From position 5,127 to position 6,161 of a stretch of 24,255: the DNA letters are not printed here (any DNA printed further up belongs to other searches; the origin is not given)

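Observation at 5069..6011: Iteron-like repeat array, promoter and winged-helix gene: candidate replication or autoregulatory module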

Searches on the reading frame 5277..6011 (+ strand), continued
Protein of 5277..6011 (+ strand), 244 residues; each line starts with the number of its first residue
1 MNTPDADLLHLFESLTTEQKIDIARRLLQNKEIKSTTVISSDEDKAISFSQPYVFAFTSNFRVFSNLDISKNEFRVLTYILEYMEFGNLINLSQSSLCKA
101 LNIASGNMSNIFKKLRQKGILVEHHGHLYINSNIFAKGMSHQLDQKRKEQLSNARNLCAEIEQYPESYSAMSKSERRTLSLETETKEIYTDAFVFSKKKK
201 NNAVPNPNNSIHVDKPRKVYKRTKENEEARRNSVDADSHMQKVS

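Call 73: fold_search(model_id=the predicted structure, library=pdb)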
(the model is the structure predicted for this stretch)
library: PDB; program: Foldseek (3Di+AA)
matches with E <= 10: 1722; with E <= 0.001: 0
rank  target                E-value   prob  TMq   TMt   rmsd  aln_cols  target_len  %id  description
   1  8ylg_B                5.7e-03  0.99  0.21  0.31  11.8       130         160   21  Crystal structure of Burkholderia thailandensis MftR in complex with operator DNA (released 2024-11-13)
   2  2pfb_B                7.7e-03  1.00  0.21  0.40   7.5        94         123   18  Structure of oxidized OhrR from Xanthamonas campestris (released 2007-12-11)
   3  1sfx_B                8.2e-03  0.99  0.20  0.44   9.8        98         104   14  X-ray crystal structure of putative HTH transcription regulator from Archaeoglobus fulgidus (released 2004-08-03)
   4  4l9t_A                8.2e-03  0.99  0.22  0.37  10.9       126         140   19  Crystal structure of MepR F27L mutant from multidrug resistant S. aureus clinical isolate (released 2013-09-11)
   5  4yif_D                8.2e-03  0.99  0.20  0.36   9.5       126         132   15  Crystal structure of Rv0880 (released 2015-06-10)
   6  3eco_A                8.2e-03  0.96  0.20  0.36  12.1       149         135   16  Crystal structure of MepR, a transcription regulator of the Staphylococcus aureus multidrug efflux pump MepA (released 2009-02-10)
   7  2pex_B                8.8e-03  1.00  0.21  0.36   6.9        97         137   14  Structure of reduced C22S OhrR from Xanthamonas Campestris (released 2007-12-11)
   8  8ylg_A                9.3e-03  0.98  0.21  0.31  11.8       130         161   21  Crystal structure of Burkholderia thailandensis MftR in complex with operator DNA (released 2024-11-13)
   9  3eco_B                9.9e-03  0.99  0.23  0.42   9.7       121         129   16  Crystal structure of MepR, a transcription regulator of the Staphylococcus aureus multidrug efflux pump MepA (released 2009-02-10)
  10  4aih_E                1.1e-02  0.99  0.23  0.39  12.1       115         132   17  Crystal structure of RovA from Yersinia in its free form (released 2012-09-12)
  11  1sfx_A                1.4e-02  0.99  0.20  0.43   9.9        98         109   14  X-ray crystal structure of putative HTH transcription regulator from Archaeoglobus fulgidus (released 2004-08-03)
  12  2d1h_A                1.4e-02  0.99  0.21  0.46   8.8       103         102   16  Crystal structure of ST1889 protein from thermoacidophilic archaeon Sulfolobus tokodaii (released 2006-09-05)
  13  4ld5_A                1.6e-02  0.95  0.22  0.37  17.1       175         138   11  Crystal structure of MepR Q18P mutant from multidrug resistant S. aureus clinical isolate (released 2013-09-11)
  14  1lnw_F                1.7e-02  0.98  0.22  0.39  12.2       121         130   14  CRYSTAL STRUCTURE OF THE MEXR REPRESSOR OF THE MEXAB-OPRM MULTIDRUG EFFLUX OPERON OF PSEUDOMONAS AERUGINOSA (released 2002-09-11)
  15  5hsm                  1.8e-02  0.99  0.22  0.40  10.5       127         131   12  CRYSTAL STRUCTURE OF MYCOBACTERIUM TUBERCULOSIS MARR FAMILY PROTEIN RV2887 (released 2017-02-01)
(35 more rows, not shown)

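Call 79: list_cluster_members(proteins=[window:5277-6008:+, P0001])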
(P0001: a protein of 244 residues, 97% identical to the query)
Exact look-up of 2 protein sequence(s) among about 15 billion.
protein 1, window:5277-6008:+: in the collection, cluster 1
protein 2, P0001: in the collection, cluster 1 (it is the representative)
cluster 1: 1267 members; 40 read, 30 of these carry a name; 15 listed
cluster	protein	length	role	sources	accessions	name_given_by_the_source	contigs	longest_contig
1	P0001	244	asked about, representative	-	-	replication/maintenance protein RepL [Salmonella enterica subsp. enterica serovar Kiambu] | DNA-binding protein n=5 Tax=Salmonella enterica TaxID=28901 RepID=A0A3Y9ANI6_SALET | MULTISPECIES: replication/maintenance protein RepL [Salmonella]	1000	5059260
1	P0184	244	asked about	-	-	DNA-binding protein [Escherichia coli] | replication/maintenance protein RepL [Escherichia coli]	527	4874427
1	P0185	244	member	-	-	replication/maintenance protein RepL [Salmonella enterica subsp. enterica serovar Derby] | DNA-binding protein n=2 Tax=Salmonella enterica TaxID=28901 RepID=A0A5U4SVR7_SALER | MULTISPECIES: replication/maintenance protein RepL [Salmonella]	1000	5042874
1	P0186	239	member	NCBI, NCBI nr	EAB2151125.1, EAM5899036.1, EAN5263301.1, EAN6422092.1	DNA-binding protein, partial [Salmonella enterica subsp. enterica serovar Agona] | DNA-binding protein [Salmonella enterica]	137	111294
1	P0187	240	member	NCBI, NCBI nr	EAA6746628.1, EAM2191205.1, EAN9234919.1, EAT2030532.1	replication/maintenance protein RepL, partial [Salmonella enterica subsp. enterica ... | DNA-binding protein [Salmonella enterica subsp. enterica serovar Agona]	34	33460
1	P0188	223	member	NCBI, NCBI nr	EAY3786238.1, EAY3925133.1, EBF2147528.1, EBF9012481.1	DNA-binding protein, partial [Salmonella enterica subsp. enterica serovar Enteritidis] | DNA-binding protein [Salmonella enterica]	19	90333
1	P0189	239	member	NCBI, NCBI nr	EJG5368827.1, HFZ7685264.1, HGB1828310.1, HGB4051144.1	TPA: DNA-binding protein, partial [Salmonella enterica subsp. enterica serovar 16:l,v:-] | DNA-binding protein [Salmonella enterica]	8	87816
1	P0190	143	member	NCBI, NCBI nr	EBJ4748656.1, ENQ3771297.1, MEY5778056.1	DNA-binding protein, partial [Salmonella enterica subsp. enterica serovar 1,4,[5],12:i:-] | DNA-binding protein [Salmonella enterica]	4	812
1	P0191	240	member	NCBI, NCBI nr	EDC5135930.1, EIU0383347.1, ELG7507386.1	DNA-binding protein, partial [Salmonella enterica] | DNA-binding protein [Salmonella enterica subsp. enterica serovar Kiambu]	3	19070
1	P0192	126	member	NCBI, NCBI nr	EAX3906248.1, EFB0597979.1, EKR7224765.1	DNA-binding protein, partial [Salmonella enterica] | DNA-binding protein [Salmonella enterica]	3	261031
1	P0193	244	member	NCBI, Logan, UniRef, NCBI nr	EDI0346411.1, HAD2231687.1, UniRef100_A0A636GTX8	TPA_asm: DNA-binding protein [Salmonella enterica subsp. enterica] | DNA-binding protein n=2 Tax=Salmonella enterica I TaxID=59201 RepID=A0A636GTX8_SALDU | DNA-binding protein [Salmonella enterica subsp. enterica serovar Dublin]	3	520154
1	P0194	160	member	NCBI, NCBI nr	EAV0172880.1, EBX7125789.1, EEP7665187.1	DNA-binding protein, partial [Salmonella enterica] | DNA-binding protein [Salmonella enterica]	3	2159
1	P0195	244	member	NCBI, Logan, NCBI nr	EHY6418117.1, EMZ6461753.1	replication/maintenance protein RepL [Escherichia coli]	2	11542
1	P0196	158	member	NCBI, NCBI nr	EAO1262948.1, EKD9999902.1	DNA-binding protein, partial [Salmonella enterica] | DNA-binding protein [Salmonella enterica]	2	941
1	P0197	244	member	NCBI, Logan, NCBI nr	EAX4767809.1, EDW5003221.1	DNA-binding protein [Salmonella enterica subsp. enterica serovar Isangi] | DNA-binding protein [Salmonella enterica]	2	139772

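Call 81: find_encoding_contigs(protein=P0001, flank=8000, max_places=4)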
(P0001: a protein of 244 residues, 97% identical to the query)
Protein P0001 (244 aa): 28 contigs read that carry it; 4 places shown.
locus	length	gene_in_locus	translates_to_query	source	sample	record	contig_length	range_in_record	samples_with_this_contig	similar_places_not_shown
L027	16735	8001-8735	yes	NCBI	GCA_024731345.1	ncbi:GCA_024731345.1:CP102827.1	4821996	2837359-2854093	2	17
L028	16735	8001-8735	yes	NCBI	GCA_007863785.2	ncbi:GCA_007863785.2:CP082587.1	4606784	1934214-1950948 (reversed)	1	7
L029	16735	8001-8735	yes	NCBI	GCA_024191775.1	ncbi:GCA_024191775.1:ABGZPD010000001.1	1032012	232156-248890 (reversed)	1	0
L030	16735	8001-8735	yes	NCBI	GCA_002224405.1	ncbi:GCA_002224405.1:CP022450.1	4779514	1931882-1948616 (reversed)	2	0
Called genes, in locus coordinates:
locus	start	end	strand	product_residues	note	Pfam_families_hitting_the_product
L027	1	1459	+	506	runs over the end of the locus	PF03389:MobA_MobL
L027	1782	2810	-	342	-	-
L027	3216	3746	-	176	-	-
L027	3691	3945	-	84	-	-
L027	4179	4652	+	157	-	PF15947:DUF4755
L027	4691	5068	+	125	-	-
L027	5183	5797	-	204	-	-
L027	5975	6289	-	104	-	-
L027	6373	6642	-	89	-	-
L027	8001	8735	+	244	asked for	-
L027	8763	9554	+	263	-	-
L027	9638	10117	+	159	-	PF15948:DUF4756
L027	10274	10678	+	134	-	PF22470:Histone_HNS_N, PF00816:Histone_HNS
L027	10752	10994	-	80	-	PF22470:Histone_HNS_N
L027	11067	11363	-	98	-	-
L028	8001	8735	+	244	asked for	-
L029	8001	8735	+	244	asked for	-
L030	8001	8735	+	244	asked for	-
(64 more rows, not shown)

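Call 84: search_protein_families(library=padloc, proteins=[window:5277-6011:+], max_evalue=0.001)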
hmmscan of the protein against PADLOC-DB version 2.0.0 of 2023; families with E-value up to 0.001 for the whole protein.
window:5277-6011:+ (244 aa): 1 family
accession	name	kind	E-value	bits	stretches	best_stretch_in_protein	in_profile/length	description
PDLC01438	Csa3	-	0.00064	17.9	1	52-202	140-269/305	"CAS-I,CAS-II,CAS-III,CAS-IV,CAS-V,CAS-VI; associated_signaling"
